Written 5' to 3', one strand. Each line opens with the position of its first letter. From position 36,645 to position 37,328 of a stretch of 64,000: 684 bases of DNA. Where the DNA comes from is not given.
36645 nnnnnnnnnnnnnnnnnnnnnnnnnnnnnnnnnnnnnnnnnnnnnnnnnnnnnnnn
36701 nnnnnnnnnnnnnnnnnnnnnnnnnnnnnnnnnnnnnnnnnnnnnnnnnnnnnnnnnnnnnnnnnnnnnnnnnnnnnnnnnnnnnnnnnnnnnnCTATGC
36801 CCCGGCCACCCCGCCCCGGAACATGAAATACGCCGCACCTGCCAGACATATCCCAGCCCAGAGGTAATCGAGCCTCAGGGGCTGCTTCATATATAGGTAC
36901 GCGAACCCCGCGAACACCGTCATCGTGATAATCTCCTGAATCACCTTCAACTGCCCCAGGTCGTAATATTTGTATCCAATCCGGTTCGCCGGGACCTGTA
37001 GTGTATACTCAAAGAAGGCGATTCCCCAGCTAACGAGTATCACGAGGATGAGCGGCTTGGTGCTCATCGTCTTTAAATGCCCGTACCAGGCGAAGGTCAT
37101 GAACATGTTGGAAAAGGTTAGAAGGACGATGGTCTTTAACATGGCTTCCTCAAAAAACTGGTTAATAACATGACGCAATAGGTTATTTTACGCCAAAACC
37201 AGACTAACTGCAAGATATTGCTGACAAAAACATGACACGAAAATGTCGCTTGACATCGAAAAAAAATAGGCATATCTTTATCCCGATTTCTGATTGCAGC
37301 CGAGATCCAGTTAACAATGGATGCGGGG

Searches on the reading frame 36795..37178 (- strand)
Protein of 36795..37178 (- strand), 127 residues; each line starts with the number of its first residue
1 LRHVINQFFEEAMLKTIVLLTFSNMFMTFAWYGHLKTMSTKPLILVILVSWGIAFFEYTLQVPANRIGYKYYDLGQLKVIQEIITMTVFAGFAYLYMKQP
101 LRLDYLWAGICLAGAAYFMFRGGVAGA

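Call 5: search_protein_families(library=pfam, proteins=[window:36795-37178:-])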
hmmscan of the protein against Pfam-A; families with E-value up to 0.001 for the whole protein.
window:36795-37178:- (127 aa): 1 family
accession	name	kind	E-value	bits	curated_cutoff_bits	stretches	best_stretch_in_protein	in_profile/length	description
PF04342.18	DMT_6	-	3e-46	156.4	25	1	16-120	1-104/104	Putative member of DMT superfamily (DUF486)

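Call 6: search_protein_families(library=ncbifam, proteins=[window:36795-37178:-], max_evalue=0.01)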
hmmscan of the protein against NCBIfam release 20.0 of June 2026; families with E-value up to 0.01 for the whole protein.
window:36795-37178:- (127 aa): 0 families
